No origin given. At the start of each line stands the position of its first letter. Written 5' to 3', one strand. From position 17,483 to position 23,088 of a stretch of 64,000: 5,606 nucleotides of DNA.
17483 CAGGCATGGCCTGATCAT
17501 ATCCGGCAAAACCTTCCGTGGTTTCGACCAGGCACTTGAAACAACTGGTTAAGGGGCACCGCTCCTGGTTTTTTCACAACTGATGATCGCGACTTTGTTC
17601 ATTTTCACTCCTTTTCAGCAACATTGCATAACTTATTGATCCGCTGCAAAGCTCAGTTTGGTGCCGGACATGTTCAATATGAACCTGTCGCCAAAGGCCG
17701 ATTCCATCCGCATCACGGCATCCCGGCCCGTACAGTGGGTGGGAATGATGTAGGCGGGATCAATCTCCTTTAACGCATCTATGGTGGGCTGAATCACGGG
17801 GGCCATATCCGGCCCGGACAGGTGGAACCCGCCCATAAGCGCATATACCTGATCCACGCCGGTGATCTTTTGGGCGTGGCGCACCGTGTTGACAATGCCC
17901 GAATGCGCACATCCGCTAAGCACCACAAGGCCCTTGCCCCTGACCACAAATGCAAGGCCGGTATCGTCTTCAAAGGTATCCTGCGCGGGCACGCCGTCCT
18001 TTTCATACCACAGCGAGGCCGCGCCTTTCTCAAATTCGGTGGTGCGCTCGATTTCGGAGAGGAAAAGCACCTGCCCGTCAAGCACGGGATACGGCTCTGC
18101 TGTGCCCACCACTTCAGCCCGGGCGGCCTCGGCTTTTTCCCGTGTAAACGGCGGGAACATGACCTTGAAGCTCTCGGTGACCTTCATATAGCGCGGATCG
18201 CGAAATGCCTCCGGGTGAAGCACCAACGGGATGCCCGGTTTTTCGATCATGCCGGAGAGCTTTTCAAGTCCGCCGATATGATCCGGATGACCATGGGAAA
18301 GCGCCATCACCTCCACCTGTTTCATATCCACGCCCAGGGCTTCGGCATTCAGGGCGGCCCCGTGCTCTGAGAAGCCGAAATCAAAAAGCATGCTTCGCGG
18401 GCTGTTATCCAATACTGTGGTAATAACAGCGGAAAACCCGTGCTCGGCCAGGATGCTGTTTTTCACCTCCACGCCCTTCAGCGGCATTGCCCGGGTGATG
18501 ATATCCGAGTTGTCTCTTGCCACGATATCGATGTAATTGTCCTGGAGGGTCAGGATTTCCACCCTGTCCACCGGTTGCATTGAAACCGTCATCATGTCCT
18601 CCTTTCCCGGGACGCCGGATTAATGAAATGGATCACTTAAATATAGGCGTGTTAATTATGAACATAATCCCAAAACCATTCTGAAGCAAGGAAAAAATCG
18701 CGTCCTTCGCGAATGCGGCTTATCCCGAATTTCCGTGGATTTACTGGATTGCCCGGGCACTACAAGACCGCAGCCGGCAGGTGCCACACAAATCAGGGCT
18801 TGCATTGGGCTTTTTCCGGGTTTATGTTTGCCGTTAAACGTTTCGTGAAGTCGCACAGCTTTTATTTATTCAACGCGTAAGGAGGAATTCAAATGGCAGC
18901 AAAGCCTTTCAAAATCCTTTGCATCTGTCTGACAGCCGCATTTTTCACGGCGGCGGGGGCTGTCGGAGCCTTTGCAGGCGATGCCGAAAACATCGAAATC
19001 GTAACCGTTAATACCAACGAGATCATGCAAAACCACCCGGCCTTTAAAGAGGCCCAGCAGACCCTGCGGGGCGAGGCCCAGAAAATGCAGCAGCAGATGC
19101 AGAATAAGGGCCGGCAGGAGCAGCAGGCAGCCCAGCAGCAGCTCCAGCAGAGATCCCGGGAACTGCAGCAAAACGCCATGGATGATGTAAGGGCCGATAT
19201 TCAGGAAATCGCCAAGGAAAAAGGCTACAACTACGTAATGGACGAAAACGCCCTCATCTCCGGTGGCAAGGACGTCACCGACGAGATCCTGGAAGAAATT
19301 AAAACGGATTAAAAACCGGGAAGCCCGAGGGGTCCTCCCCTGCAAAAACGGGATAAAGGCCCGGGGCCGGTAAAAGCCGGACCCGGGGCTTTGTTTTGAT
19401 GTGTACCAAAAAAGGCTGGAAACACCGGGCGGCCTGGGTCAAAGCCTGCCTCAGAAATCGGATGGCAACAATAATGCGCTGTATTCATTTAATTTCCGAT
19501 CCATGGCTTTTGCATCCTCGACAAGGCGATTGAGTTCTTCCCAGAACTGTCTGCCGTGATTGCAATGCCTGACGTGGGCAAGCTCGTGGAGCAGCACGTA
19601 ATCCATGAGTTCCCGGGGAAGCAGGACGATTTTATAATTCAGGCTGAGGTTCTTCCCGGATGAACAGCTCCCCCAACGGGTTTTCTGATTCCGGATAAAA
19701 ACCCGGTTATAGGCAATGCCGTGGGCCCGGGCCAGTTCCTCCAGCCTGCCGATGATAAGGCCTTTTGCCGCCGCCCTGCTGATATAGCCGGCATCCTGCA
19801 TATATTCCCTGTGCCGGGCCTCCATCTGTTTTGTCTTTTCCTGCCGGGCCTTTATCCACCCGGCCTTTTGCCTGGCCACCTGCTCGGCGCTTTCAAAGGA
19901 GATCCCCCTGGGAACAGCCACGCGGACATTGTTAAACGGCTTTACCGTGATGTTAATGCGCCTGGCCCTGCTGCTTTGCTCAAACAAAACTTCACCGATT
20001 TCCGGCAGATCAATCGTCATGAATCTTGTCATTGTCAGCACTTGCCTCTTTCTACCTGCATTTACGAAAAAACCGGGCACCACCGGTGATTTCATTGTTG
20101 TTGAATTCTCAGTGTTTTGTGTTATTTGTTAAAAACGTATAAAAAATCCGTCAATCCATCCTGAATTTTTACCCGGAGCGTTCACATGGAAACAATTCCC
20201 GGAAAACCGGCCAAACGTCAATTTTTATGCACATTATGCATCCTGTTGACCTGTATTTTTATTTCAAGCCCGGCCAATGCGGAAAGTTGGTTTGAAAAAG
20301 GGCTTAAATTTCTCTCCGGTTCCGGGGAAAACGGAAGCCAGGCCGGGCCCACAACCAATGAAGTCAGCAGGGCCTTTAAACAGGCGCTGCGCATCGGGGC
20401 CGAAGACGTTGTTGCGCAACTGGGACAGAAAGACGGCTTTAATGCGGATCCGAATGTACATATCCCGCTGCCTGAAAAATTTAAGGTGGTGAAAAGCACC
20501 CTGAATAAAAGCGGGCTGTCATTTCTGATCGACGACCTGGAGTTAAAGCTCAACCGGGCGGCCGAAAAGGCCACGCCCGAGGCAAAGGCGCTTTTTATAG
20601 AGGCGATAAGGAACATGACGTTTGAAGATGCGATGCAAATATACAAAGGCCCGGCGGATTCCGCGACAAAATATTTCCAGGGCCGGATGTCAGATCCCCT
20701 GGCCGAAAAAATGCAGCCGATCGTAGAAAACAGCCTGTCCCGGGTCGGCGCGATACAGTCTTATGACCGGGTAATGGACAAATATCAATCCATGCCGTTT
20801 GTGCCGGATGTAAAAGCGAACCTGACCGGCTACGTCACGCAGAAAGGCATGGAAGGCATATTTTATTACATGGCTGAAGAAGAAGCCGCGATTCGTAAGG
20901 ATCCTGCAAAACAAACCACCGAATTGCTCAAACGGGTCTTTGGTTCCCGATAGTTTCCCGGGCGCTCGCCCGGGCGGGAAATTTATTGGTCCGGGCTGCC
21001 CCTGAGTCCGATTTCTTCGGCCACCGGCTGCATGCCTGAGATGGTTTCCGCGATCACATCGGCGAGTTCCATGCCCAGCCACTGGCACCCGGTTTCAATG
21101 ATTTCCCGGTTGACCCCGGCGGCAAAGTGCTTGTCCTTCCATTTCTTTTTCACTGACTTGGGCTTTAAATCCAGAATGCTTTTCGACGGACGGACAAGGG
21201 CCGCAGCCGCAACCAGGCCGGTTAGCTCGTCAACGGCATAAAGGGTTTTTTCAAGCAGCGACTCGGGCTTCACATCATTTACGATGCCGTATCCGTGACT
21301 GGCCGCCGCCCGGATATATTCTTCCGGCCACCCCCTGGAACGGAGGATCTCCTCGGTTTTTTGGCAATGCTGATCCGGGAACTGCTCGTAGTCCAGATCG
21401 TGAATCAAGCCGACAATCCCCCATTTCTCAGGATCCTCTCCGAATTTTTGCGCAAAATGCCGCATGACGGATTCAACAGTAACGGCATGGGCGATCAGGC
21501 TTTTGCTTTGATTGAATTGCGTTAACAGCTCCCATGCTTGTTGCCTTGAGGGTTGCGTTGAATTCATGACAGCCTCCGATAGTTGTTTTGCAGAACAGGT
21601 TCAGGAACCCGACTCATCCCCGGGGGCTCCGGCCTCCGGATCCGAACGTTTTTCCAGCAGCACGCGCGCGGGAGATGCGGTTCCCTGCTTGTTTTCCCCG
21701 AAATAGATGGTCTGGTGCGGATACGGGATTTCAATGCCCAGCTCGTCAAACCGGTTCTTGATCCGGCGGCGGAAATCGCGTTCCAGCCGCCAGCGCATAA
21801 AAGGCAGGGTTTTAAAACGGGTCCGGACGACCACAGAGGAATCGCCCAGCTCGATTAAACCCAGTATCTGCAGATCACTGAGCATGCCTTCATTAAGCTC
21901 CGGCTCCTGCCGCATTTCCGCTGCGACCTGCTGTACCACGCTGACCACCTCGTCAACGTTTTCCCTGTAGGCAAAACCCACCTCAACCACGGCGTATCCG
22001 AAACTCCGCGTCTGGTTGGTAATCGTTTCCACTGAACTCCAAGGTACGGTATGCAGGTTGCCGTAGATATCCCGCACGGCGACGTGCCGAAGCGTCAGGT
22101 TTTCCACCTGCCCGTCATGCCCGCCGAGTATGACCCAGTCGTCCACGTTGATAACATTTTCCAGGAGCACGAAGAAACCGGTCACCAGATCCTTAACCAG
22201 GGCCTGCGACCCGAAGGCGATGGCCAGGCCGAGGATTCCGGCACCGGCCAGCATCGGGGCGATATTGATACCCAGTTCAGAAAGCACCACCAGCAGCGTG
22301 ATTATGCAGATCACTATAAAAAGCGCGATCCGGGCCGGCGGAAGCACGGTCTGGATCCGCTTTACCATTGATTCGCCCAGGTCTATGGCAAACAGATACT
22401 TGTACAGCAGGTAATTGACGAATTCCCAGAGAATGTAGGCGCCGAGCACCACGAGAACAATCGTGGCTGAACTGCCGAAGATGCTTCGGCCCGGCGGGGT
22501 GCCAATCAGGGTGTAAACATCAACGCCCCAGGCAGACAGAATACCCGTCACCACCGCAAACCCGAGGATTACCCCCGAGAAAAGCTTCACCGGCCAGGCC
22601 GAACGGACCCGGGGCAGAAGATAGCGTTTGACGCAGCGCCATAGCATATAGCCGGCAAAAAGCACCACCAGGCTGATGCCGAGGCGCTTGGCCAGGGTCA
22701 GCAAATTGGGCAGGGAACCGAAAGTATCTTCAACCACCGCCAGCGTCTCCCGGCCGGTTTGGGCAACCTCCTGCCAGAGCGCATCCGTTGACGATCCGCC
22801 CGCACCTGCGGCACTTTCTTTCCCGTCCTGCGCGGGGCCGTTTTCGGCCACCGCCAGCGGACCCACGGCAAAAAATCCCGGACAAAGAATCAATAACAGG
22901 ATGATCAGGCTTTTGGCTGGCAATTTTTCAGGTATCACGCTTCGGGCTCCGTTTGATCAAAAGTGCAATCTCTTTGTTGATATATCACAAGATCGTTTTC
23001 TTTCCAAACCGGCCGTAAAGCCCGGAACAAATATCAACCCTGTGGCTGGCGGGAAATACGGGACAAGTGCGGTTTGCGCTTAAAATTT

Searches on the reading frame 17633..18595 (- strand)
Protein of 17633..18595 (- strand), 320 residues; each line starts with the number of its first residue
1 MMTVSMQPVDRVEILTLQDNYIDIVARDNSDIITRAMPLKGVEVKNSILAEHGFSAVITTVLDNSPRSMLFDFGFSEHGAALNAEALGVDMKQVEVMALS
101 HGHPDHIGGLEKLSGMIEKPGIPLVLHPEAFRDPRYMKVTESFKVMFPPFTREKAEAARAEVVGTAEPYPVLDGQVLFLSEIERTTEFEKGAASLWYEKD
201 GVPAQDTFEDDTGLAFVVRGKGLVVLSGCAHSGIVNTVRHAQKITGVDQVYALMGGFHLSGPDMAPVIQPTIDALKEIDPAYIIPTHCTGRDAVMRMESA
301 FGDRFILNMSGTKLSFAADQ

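Call 48: search_protein_families(library=pfam, proteins=[window:17633-18595:-], max_evalue=0.00001)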
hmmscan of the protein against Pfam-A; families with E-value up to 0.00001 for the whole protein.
window:17633-18595:- (320 aa): 1 family
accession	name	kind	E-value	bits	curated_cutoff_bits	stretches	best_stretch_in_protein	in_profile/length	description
PF00753.33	Lactamase_B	-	1.4e-08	35.4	22.7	1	60-154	9-97/196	Metallo-beta-lactamase superfamily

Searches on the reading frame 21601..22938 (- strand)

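Call 49: search_protein_families(library=pfam, proteins=[window:21601-22938:-], max_evalue=0.00001)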
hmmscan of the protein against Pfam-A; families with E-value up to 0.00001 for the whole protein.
window:21601-22938:- (445 aa): 3 families
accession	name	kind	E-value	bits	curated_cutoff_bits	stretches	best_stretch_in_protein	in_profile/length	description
PF00924.24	MS_channel_2nd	-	5.3e-15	55.7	20.2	1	247-311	2-68/68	Mechanosensitive ion channel, beta-domain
PF21082.3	MS_channel_3rd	-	3e-08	34.4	21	1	317-404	2-88/88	Mechanosensitive ion channel MscS, C-terminal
PF21088.3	MS_channel_1st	-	6.5e-08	32.9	23.1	1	206-245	3-42/42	Mechanosensitive ion channel, transmembrane helices 2/3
